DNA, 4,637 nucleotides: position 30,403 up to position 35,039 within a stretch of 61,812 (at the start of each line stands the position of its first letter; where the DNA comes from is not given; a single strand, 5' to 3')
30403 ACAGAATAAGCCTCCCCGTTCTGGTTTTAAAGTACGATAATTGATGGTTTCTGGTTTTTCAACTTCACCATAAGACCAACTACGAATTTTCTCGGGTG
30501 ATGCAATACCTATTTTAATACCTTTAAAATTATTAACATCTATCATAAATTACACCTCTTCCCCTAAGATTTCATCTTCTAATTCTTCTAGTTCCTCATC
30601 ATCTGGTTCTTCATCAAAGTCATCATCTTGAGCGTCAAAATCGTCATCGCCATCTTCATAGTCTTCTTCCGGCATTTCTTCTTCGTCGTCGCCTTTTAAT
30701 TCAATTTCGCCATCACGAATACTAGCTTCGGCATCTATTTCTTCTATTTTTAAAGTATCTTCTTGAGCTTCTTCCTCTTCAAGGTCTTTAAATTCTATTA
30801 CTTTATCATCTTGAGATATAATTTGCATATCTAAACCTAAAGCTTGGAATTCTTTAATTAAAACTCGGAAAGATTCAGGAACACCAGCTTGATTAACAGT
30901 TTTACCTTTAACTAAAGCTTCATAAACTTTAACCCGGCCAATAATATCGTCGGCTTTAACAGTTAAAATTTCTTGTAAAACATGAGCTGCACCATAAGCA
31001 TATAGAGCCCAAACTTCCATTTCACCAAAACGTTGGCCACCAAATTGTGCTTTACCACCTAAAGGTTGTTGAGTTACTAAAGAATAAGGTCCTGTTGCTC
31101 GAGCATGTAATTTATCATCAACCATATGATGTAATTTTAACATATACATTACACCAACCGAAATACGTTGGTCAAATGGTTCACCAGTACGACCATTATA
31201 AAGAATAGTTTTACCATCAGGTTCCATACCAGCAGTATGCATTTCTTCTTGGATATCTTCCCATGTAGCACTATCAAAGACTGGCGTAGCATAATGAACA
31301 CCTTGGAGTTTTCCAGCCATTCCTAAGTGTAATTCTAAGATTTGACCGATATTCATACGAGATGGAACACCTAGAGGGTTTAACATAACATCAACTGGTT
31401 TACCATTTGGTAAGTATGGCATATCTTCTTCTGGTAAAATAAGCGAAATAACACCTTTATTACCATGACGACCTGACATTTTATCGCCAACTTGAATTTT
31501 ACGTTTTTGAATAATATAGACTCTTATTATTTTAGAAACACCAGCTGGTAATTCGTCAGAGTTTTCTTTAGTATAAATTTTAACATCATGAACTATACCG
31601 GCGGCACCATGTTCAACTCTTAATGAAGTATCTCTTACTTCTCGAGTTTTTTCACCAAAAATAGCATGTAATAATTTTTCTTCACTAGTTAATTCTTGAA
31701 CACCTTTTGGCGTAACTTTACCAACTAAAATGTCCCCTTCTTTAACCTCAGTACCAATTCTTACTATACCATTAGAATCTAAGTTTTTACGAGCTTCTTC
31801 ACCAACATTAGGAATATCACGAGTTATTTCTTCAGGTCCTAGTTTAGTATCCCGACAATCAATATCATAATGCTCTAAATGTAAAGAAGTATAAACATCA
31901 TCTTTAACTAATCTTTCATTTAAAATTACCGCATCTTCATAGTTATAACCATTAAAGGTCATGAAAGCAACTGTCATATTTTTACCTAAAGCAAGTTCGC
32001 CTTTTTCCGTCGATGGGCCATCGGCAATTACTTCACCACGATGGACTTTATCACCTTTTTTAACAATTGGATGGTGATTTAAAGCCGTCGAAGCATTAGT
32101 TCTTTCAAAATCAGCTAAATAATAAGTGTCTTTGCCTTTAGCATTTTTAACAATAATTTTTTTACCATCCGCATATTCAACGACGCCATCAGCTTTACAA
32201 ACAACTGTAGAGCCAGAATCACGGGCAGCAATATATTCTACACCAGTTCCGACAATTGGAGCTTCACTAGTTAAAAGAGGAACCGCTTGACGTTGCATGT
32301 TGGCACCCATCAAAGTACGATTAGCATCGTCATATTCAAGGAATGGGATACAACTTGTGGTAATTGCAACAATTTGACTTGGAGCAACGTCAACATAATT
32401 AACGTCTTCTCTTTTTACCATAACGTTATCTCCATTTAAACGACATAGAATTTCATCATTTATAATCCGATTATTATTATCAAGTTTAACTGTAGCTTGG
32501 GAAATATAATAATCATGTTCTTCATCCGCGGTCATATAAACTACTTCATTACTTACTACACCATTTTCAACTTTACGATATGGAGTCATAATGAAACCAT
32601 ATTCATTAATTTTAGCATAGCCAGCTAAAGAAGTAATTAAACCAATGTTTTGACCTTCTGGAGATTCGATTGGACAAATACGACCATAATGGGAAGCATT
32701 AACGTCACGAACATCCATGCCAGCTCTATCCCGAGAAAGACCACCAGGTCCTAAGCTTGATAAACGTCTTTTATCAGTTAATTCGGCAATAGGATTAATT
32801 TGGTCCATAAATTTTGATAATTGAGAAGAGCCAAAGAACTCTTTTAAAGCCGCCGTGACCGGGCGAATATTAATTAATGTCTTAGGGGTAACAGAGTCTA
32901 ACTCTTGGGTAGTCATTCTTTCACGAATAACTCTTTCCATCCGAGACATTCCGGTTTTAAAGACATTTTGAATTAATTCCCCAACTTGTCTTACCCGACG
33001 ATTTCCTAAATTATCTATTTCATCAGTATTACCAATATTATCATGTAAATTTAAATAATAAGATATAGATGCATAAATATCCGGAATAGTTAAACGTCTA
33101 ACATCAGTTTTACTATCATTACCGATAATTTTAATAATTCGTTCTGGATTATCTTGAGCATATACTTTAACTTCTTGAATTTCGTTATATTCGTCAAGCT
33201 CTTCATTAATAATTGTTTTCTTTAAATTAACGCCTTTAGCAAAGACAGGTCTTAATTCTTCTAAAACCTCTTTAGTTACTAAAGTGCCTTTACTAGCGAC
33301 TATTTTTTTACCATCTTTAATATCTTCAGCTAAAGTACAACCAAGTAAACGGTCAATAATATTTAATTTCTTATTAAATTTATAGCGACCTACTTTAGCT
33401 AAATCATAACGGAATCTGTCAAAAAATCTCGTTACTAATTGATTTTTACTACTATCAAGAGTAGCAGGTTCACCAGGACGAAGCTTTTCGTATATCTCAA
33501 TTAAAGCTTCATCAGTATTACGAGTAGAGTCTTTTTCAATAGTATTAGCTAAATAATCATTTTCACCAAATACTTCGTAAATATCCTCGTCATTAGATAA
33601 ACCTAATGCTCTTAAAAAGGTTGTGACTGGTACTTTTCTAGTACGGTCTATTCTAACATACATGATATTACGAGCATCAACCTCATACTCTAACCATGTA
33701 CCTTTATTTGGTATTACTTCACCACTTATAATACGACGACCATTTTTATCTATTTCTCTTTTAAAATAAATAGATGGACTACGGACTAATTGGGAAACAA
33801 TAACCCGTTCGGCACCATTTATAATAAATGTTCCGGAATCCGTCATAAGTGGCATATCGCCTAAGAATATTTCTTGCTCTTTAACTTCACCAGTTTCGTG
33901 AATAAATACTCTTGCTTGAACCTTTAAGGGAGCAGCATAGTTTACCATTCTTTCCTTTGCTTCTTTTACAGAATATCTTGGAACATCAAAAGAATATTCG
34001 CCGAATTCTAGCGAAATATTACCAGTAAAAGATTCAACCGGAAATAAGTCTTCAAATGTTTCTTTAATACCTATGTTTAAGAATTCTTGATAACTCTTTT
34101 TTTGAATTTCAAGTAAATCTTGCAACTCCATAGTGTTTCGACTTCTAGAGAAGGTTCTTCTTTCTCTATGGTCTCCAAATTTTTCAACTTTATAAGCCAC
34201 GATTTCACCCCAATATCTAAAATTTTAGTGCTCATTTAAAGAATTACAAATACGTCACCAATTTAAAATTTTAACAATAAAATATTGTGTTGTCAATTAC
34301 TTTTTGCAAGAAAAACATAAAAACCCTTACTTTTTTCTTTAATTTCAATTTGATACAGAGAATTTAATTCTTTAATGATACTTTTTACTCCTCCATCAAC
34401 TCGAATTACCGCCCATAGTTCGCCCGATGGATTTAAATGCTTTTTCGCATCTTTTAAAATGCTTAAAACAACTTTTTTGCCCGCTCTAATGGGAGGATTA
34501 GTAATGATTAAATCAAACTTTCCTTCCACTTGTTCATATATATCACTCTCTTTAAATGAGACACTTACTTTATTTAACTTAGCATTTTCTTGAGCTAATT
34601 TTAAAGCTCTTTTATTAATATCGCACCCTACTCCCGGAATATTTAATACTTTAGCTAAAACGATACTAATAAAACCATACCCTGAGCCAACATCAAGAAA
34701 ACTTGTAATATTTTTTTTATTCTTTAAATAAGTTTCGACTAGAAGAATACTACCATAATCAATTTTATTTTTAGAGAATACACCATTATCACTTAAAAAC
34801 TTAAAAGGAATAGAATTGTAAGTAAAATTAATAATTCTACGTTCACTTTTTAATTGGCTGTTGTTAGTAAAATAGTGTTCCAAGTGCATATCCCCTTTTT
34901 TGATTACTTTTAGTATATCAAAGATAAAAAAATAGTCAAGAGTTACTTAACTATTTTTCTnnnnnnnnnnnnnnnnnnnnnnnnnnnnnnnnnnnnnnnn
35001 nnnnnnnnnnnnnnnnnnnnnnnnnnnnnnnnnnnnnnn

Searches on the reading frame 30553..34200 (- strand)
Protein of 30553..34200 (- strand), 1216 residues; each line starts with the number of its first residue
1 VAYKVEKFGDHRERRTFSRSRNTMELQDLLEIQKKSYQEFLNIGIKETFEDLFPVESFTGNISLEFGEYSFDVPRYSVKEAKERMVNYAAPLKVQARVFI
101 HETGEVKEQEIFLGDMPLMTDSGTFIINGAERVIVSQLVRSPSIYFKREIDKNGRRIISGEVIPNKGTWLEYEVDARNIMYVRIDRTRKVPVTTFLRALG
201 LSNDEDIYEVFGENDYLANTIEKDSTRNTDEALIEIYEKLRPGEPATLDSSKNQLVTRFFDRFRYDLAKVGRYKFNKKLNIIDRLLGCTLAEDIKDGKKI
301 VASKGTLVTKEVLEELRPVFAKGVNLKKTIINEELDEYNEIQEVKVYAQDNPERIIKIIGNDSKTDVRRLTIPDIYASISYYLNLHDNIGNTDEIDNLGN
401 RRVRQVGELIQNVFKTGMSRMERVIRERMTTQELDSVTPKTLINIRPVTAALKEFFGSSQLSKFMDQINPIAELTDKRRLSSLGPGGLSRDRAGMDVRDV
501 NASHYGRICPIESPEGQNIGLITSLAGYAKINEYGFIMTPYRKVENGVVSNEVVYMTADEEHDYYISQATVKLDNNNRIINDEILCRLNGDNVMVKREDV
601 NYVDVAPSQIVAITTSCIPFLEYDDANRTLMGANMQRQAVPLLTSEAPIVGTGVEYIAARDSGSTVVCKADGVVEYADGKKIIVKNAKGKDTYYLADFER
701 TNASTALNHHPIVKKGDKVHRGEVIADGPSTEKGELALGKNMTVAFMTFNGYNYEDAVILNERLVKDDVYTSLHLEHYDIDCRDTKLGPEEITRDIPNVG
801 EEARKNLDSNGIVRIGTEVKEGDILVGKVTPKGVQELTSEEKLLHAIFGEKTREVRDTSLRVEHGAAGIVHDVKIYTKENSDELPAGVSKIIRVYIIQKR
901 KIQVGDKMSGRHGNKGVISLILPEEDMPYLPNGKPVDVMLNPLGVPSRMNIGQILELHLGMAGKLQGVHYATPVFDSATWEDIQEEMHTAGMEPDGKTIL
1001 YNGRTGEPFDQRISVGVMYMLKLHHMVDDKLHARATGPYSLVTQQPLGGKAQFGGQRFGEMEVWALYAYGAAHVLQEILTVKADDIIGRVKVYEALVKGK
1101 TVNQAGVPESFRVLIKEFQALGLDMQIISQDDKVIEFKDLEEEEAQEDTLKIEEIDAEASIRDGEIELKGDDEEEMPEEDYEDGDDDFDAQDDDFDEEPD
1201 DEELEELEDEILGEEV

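Call 69: list_cluster_members(proteins=[window:30553-34200:-, window:58781-60274:+, P0001, P0003])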
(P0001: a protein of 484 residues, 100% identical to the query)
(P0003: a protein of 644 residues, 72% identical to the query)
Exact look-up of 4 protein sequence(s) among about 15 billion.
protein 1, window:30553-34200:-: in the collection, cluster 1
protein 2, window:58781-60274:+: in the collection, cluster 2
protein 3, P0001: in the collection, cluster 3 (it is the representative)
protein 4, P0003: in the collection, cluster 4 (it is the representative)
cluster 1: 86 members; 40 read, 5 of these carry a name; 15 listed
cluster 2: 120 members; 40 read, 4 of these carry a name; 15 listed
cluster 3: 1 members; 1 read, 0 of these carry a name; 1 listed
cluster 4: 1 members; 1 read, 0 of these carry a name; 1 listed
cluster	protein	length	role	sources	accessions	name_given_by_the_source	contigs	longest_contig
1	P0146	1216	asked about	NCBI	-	-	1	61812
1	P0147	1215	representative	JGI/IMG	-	DNA-directed RNA polymerase subunit beta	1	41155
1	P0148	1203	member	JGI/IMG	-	DNA-directed RNA polymerase subunit beta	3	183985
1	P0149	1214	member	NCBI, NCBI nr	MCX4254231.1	MAG: DNA-directed RNA polymerase subunit beta [Bacilli bacterium] | DNA-directed RNA polymerase subunit beta [Bacilli bacterium]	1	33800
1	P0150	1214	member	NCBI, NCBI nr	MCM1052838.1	MAG: DNA-directed RNA polymerase subunit beta [Ruminococcus sp.] | DNA-directed RNA polymerase subunit beta [Ruminococcus sp.]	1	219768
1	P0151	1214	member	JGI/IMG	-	DNA-directed RNA polymerase subunit beta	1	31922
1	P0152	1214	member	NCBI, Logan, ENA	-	-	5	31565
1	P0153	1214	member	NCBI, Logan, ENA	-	-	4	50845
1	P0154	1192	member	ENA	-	-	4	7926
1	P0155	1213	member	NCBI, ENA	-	-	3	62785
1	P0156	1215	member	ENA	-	-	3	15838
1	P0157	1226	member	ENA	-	-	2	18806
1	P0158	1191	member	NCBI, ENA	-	-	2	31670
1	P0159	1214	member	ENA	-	-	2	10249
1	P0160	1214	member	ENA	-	-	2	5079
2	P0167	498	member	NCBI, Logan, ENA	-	-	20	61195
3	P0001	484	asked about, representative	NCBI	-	-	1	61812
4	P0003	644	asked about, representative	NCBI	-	-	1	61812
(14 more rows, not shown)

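Call 70: find_encoding_contigs(protein=P0167, flank=4000, max_places=10)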
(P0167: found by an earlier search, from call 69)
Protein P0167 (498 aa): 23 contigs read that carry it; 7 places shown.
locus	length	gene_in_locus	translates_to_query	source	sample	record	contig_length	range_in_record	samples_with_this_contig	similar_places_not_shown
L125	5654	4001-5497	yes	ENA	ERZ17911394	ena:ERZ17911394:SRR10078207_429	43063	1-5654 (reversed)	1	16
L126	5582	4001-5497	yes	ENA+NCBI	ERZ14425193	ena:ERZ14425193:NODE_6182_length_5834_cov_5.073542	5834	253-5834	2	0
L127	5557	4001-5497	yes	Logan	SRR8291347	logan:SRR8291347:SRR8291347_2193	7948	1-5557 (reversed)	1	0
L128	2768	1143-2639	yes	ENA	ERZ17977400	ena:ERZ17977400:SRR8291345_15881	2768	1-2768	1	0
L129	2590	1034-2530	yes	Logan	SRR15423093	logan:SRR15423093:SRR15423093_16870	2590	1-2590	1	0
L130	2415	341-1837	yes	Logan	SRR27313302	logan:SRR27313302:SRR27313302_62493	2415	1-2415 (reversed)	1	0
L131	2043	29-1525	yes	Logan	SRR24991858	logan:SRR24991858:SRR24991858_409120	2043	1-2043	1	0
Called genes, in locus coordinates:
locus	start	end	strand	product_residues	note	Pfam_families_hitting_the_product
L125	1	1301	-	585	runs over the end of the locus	PF00664:ABC_membrane, PF00005:ABC_tran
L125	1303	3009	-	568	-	PF00664:ABC_membrane, PF00005:ABC_tran, PF02463:SMC_N (weak)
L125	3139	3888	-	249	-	PF02661:Fic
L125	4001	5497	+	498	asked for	PF09547:SpoIVA_ATPase, PF20438:SpoIVA_middle, PF20439:SpoIVA_C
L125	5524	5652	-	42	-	?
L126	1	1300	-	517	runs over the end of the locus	?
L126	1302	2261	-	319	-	PF00005:ABC_tran, PF02463:SMC_N (weak)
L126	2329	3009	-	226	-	PF00664:ABC_membrane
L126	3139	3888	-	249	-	PF02661:Fic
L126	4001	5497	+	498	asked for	PF09547:SpoIVA_ATPase, PF20438:SpoIVA_middle, PF20439:SpoIVA_C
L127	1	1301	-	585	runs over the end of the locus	PF00664:ABC_membrane, PF00005:ABC_tran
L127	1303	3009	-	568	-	PF00664:ABC_membrane, PF00005:ABC_tran, PF02463:SMC_N (weak)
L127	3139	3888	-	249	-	PF02661:Fic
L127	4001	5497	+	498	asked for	PF09547:SpoIVA_ATPase, PF20438:SpoIVA_middle, PF20439:SpoIVA_C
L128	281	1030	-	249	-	PF02661:Fic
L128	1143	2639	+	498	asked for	PF09547:SpoIVA_ATPase, PF20438:SpoIVA_middle, PF20439:SpoIVA_C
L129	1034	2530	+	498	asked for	PF09547:SpoIVA_ATPase, PF20438:SpoIVA_middle, PF20439:SpoIVA_C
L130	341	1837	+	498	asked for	PF09547:SpoIVA_ATPase, PF20438:SpoIVA_middle, PF20439:SpoIVA_C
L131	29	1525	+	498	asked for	PF09547:SpoIVA_ATPase, PF20438:SpoIVA_middle, PF20439:SpoIVA_C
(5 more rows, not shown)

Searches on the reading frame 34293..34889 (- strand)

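Call 103: search_protein_families(library=pfam, proteins=[window:34293-34889:-], max_evalue=0.0001)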
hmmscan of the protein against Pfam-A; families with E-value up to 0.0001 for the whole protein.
window:34293-34889:- (198 aa): 7 families
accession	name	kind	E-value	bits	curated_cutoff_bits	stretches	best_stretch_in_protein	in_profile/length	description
PF05175.20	MTS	-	1.5e-39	135.8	23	1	30-193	3-169/170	Methyltransferase small domain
PF13847.12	Methyltransf_31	-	1.7e-14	54.2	27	1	62-179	5-129/145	Methyltransferase domain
PF06325.19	PrmA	-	1.7e-12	47.9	22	1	48-161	152-259/296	Ribosomal protein L11 methyltransferase (PrmA)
PF13649.12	Methyltransf_25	-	2.7e-10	41.2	27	1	65-156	2-97/97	Methyltransferase domain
PF08242.18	Methyltransf_12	-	5e-07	30.8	30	1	65-157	1-97/98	Methyltransferase domain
PF08241.18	Methyltransf_11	-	6.4e-07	30.4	21.2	1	65-158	1-93/95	Methyltransferase domain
PF01170.24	UPF0020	-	5.2e-05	23.5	22.3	1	85-172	78-176/197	RMKL-like, methyltransferase domain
